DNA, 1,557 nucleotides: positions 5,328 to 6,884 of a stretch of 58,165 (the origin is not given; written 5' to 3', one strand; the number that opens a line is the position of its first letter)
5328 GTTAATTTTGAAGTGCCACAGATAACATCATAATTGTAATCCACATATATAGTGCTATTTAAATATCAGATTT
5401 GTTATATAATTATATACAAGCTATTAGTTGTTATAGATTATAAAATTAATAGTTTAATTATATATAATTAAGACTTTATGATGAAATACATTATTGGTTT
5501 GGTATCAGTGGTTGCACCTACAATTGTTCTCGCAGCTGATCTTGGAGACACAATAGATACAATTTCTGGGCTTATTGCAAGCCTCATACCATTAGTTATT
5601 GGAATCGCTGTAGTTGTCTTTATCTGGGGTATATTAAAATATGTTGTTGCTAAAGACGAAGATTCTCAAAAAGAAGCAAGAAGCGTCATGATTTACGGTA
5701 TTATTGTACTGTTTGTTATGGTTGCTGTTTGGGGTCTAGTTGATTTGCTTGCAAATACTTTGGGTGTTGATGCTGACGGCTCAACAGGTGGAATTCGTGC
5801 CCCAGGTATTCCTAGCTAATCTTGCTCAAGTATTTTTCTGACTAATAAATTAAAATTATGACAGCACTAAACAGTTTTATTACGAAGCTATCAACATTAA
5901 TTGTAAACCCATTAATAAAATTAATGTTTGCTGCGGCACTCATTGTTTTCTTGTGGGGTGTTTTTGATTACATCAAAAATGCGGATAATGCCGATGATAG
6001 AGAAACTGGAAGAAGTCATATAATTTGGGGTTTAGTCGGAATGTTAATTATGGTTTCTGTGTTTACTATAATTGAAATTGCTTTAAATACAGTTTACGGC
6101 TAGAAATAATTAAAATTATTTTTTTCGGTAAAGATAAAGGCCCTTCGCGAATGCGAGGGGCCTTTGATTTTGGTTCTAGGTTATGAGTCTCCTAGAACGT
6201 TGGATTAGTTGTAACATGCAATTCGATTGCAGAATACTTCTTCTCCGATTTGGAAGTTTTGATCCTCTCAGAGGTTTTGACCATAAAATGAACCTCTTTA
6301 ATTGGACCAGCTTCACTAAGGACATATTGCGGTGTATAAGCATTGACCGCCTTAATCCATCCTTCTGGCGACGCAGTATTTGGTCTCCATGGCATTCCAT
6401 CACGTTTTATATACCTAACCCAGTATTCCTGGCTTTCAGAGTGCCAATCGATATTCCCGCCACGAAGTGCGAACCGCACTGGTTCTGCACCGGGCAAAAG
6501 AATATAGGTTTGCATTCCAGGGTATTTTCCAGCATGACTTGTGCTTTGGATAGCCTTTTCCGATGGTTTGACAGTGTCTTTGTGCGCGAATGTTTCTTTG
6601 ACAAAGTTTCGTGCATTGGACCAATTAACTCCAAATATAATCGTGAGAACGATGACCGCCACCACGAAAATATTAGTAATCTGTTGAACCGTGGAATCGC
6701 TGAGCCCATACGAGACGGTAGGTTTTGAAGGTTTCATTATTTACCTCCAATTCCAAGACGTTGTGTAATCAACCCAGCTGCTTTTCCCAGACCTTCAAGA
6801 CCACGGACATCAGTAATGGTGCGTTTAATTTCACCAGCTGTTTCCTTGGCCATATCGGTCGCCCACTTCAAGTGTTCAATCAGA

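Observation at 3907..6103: Six tandem, divergent VirB2/TrbC-like pilins with no type IV secretion machinery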

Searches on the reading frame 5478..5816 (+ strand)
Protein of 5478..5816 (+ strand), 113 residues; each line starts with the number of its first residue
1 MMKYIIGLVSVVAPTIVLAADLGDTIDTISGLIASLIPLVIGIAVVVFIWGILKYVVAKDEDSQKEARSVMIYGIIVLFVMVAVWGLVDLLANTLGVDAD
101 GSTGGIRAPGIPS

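Call 3: search_protein_families(library=pfam, proteins=[window:5478-5816:+], max_evalue=1)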
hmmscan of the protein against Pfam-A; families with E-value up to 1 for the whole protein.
window:5478-5816:+ (113 aa): 19 families
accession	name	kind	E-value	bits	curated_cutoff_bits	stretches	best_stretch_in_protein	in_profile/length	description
PF18895.5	T4SS_pilin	-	4.7e-09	36.6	26.6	1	24-91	3-71/71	Type IV secretion system pilin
PF18920.5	DUF5671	-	9.1e-05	22.8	28.4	1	9-99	20-110/132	Domain of unknown function (DUF5671)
PF25592.1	DUF7937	-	0.013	14.8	31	1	6-88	145-224/402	Domain of unknown function (DUF7937)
PF04789.21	DUF621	-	0.027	14.1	21.3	1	20-98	182-256/306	Protein of unknown function (DUF621)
PF06667.17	PspB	-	0.062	13.8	25.6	1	36-63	6-33/73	Phage shock protein B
PF14802.11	TMEM192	-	0.07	12.7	25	1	32-84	23-75/236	TMEM192 family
PF05739.25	SNARE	-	0.08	13.4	26.8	1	61-85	28-52/53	SNARE domain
PF14188.11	DUF4311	-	0.1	12.8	27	1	8-84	127-204/212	Domain of unknown function (DUF4311)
PF12725.13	DUF3810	-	0.13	12.1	28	1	35-87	23-81/311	Protein of unknown function (DUF3810)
PF05987.18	DUF898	-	0.14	11.7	28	1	32-84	185-238/336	Bacterial protein of unknown function (DUF898)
PF11700.14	ATG22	-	0.19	10.9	24.1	1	38-97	330-382/482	Vacuole effluxer Atg22 like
PF24284.1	DUF7472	-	0.23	12.1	27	1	43-83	16-57/65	Family of unknown function (DUF7472)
PF20563.3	DUF6773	-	0.24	11.7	27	1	39-93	92-145/163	Family of unknown function (DUF6773)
PF05105.17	Phage_holin_4_1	-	0.31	11.6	22.2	1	28-94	5-69/116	Bacteriophage holin family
PF03189.18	Otopetrin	-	0.37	10.1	27.8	1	27-90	231-295/434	Otopetrin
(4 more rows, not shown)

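Call 21: find_homologous_proteins(query=window:5478-5816:+, max_evalue=0.001)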
Query window:5478-5816:+ (113 aa): 31 proteins with E <= 0.001 among 56 candidates.
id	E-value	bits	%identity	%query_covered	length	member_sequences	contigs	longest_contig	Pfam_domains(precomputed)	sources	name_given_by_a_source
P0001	7.7e-60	218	100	99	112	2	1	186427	PF18895.6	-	-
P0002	4.0e-35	138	64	99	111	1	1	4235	PF18895.6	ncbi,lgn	-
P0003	6.9e-34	134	63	99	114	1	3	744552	PF18895.6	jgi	jgi:mannose/fructose/N-acetylgalactosamine-specific phosphotransferase system component IID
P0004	4.7e-33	131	65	99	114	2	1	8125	PF18895.6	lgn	-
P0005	1.7e-32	130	63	99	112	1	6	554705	PF18895.6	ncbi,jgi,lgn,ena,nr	ncbi:MAG TPA: hypothetical protein P5328_01130 [Candidatus Paceibacterota bacterium]|nr:hypothetical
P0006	4.1e-30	122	54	99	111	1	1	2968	PF18895.6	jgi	jgi:hypothetical protein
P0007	8.9e-30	121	53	99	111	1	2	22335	PF18895.6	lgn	-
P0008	5.7e-28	115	52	95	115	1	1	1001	PF18895.6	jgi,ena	-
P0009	1.8e-26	110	56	99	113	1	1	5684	PF18920.6,PF18895.6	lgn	-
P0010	5.6e-26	109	56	78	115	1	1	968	PF18895.6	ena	-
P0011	4.7e-25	106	59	78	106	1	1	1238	PF18895.6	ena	-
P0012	5.9e-25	105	55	87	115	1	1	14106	PF18895.6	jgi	jgi:hypothetical protein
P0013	6.0e-25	105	55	89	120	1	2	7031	PF18895.6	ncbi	-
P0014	7.5e-25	105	53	98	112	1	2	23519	PF18895.6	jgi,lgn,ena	-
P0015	1.1e-24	104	54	89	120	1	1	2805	PF18895.6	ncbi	-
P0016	1.3e-24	104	52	84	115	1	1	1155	PF18895.6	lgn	-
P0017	3.2e-24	103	48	99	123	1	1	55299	PF18895.6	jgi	jgi:hypothetical protein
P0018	6.7e-24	102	50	98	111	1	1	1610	PF18895.6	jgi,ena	-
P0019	6.7e-22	95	61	72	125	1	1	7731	PF18895.6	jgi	jgi:hypothetical protein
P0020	6.9e-22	95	46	99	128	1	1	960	PF18895.6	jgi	jgi:uncharacterized membrane protein YidH (DUF202 family)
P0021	9.8e-22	95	45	99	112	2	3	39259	PF18895.6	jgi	jgi:peptidoglycan biosynthesis protein MviN/MurJ (putative lipid II flippase)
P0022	1.8e-21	94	53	86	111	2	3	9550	PF18895.6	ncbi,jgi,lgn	jgi:hypothetical protein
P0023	2.5e-21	94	55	82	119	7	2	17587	PF18895.6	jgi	jgi:hypothetical protein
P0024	6.2e-21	92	61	69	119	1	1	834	PF18895.6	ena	-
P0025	1.1e-20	92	52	72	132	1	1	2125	PF18895.6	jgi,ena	-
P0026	1.2e-19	88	53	79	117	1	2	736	PF18895.6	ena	-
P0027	3.9e-19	87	55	71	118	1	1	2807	PF18895.6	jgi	jgi:hypothetical protein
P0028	2.7e-17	81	42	91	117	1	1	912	PF18895.6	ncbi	-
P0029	1.7e-15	75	44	99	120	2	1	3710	PF18895.6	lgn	-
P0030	1.4e-11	62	38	86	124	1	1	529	PF18895.6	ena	-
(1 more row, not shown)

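Call 33: predict_structure(alignment_id=A2)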
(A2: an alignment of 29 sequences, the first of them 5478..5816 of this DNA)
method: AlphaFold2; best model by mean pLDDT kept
length: 113 residues; sequences in the alignment: 29
mean_pLDDT: 76.5   pTM: 0.46
mean pLDDT of the five models: 76.5, 72.3, 69.9, 68.5, 66.6
residues with pLDDT >= 90: 6; 70-90: 76; 50-70: 28; < 50: 3
segments of 3 or more residues with pLDDT < 50: 102-104
pLDDT, mean of each block of 10 residues (from residue 1): 69 67 74 84 87 84 84 87 87 71 53 59
secondary structure, 60 per line:
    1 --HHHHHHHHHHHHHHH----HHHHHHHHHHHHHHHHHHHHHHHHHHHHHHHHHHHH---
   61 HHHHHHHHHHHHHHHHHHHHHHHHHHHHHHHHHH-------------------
elements in order: H3-17 H22-57 H61-94

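Call 38: fold_search(model_id=the predicted structure, library=pdb)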
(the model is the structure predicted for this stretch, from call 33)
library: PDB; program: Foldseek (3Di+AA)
matches with E <= 10: 105; with E <= 0.001: 0
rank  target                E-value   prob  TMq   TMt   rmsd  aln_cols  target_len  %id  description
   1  6s1k_E                9.6e-01  0.66  0.49  0.53   7.8        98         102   20  E. coli Core Signaling Unit, carrying QQQQ receptor mutation (released 2020-01-22)
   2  3zx6_A                2.3e+00  0.18  0.31  0.13   7.8        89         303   18  Structure of Hamp(AF1503)-Tsr fusion - Hamp (A291V) mutant (released 2012-02-29)
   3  5n5e_D                2.5e+00  0.38  0.40  0.46   8.9        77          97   12  Crystal structure of encapsulated ferritin domain from Pyrococcus furiosus PFC_05175 (released 2018-01-24)
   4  7s5k_C                2.8e+00  0.60  0.45  0.69   2.8        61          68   10  M. xanthus ferritin-like protein EncB (released 2022-02-02)
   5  5n5e_A                2.8e+00  0.57  0.47  0.53   2.9        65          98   14  Crystal structure of encapsulated ferritin domain from Pyrococcus furiosus PFC_05175 (released 2018-01-24)
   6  1ow6_A                2.8e+00  0.10  0.29  0.25  16.9       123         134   15  Paxillin LD4 motif bound to the Focal Adhesion Targeting (FAT) domain of the Focal Adhesion Kinase (released 2003-10-21)
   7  7s8t_E                3.0e+00  0.30  0.41  0.56   7.4        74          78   16  M. xanthus ferritin-like protein EncC (released 2022-02-02)
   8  7s8t_A                3.2e+00  0.51  0.39  0.52   2.1        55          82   18  M. xanthus ferritin-like protein EncC (released 2022-02-02)
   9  7s8t_B                3.2e+00  0.35  0.40  0.54   5.1        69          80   16  M. xanthus ferritin-like protein EncC (released 2022-02-02)
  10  3mq1_E                3.2e+00  0.16  0.27  0.30   6.5        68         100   18  Crystal Structure of Dust Mite Allergen Der p 5 (released 2010-06-02)
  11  7s5k_B                3.4e+00  0.54  0.45  0.72   2.7        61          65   10  M. xanthus ferritin-like protein EncB (released 2022-02-02)
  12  7s8t_I                3.4e+00  0.47  0.39  0.53   2.1        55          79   18  M. xanthus ferritin-like protein EncC (released 2022-02-02)
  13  4w4k_A                3.4e+00  0.38  0.49  0.64   3.7        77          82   17  Crystal structure of a PE25-PPE41 heterodimer from a type VII secretion system of M. tuberculosis (released 2014-10-01)
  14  2g38_C                3.4e+00  0.21  0.37  0.49   4.5        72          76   17  A PE/PPE Protein Complex from Mycobacterium tuberculosis (released 2006-03-14)
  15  7n0e_B                3.6e+00  0.15  0.23  0.14   6.4        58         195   12  Co-complex of the histidine kinase region of RetS and the dimerization and histidine phosphotransfer domain of GacS (released 2022-03-09)
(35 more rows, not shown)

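Call 40: search_solved_structures(query=A2, max_evalue=10, show_alignments=2)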
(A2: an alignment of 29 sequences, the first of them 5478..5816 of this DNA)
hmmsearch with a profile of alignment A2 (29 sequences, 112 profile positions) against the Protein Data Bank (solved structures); distinct sequences matched with E-value up to 10: 6.
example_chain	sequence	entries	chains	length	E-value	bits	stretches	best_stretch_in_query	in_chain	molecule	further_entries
8yq5_E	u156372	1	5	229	0.056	16.4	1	8-92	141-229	de novo designed ion channel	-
9hmf_O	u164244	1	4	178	0.064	16.2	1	60-108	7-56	Flagellar protein FliL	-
8cw4_1A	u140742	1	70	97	0.27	14.2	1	4-51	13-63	Conjugal transfer protein TraM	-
3jc8_Ca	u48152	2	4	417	0.63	13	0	60-89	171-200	Type 4 fimbrial assembly protein PilC | PilC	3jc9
8yq6_E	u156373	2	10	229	0.63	13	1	8-92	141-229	de novo designed ion channel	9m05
1oed_A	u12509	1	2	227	0.66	12.9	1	37-84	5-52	Acetylcholine receptor subunit alpha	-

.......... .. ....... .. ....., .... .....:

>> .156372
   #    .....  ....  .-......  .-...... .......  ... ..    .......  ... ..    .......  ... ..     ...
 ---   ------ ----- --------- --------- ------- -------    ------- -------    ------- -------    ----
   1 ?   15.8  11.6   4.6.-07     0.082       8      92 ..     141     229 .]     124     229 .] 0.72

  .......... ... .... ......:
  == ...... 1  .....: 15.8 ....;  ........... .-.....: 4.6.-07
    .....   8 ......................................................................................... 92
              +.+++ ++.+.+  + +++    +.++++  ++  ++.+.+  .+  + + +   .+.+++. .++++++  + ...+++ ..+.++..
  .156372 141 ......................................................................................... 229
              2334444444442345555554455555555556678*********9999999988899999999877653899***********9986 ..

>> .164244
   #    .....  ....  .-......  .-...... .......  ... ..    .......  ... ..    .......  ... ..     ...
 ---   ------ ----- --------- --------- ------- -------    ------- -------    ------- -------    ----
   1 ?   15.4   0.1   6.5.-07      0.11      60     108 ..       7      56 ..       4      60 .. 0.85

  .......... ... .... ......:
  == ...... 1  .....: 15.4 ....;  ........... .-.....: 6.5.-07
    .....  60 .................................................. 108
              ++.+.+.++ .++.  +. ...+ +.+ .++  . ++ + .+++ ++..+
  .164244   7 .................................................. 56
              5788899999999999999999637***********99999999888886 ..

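Call 47: search_protein_families(library=ncbifam, proteins=[window:5478-5816:+], max_evalue=0.01)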
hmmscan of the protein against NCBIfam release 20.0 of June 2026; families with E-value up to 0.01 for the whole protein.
window:5478-5816:+ (113 aa): 1 family
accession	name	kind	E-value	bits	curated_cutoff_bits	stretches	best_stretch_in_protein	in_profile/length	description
NF045849.1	ICE_MMCAP2_0565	equivalog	2.8e-05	23.7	40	1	25-93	9-78/80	Mbov_0395 family pilin-like conjugal transfer protein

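Call 107: search_protein_representatives(alignment_id=A2)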
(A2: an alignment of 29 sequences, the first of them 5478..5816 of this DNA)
Query: 29 sequences, 112 profile positions. Proteins with E-value up to 0.001 (for the whole library): 12559; up to 1e-10: 7211; up to 1e-30: 94. The best 150 are listed.
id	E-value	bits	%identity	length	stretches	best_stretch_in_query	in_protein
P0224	1.0e-72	257.1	-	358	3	19-108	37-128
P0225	3.5e-66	236.1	-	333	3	4-110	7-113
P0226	6.7e-66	235.2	-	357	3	5-102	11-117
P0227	3.8e-65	232.7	-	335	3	4-102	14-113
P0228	2.6e-63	226.8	-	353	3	6-103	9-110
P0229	2.8e-63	226.7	-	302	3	17-110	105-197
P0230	1.3e-62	224.6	-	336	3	23-108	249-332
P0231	2.7e-62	223.5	-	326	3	11-108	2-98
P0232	3.8e-62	223.1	-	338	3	8-109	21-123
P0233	4.0e-61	219.8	-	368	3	16-107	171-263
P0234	5.8e-59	212.8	-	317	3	12-102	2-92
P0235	2.9e-54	197.7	-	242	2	6-98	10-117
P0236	6.9e-49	180.4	-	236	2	4-99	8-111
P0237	9.8e-49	179.9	-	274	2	12-102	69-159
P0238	6.2e-48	177.3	-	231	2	8-104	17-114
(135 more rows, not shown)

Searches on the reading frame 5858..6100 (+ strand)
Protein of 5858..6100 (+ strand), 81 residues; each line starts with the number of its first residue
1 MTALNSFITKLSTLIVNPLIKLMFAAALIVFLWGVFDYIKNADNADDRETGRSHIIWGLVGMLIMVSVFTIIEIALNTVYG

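Call 3: search_protein_families(library=pfam, proteins=[window:5858-6100:+], max_evalue=1)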
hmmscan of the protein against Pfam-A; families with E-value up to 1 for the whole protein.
window:5858-6100:+ (81 aa): 2 families
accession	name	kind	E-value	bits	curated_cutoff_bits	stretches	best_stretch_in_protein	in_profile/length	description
PF18895.5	T4SS_pilin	-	2e-05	25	26.6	1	14-72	11-68/71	Type IV secretion system pilin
PF12725.13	DUF3810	-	0.51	10.1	28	1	4-71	9-77/311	Protein of unknown function (DUF3810)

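Call 47: search_protein_families(library=ncbifam, proteins=[window:5858-6100:+], max_evalue=0.01)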
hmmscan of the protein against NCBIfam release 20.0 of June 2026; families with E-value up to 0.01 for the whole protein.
window:5858-6100:+ (81 aa): 3 families
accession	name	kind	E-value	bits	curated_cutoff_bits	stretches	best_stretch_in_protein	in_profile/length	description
NF045849.1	ICE_MMCAP2_0565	equivalog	5.7e-08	32.3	40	1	18-78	19-79/80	Mbov_0395 family pilin-like conjugal transfer protein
NF037996.1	B-4DMT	subfamily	0.0013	18.5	100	1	22-77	40-95/139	B-4DMT family transporter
TIGR03943.1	TIGR03943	equivalog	0.0078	15.6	88.8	1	10-73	4-71/221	TIGR03943 family putative permease subunit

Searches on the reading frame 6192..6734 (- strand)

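Call 5: search_protein_families(library=pfam, proteins=[window:6192-6734:-], max_evalue=0.01)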
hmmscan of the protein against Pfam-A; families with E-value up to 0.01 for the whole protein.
window:6192-6734:- (180 aa): 0 families

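Call 47: search_protein_families(library=ncbifam, proteins=[window:6192-6734:-], max_evalue=0.01)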
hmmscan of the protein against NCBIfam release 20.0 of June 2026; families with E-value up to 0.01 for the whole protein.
window:6192-6734:- (180 aa): 0 families

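Call 88: search_protein_families(library=pfam, proteins=[window:6192-6734:-], max_evalue=1)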
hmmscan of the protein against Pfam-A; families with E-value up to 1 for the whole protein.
window:6192-6734:- (180 aa): 2 families
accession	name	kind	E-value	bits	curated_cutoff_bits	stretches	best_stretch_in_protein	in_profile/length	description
PF13967.11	RSN1_TM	-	0.09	12.9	27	0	21-47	87-114/156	Late exocytosis, associated with Golgi transport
PF11515.14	Cul7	-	0.17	12.7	25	1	95-109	56-70/78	Mouse development and cellular proliferation protein Cullin-7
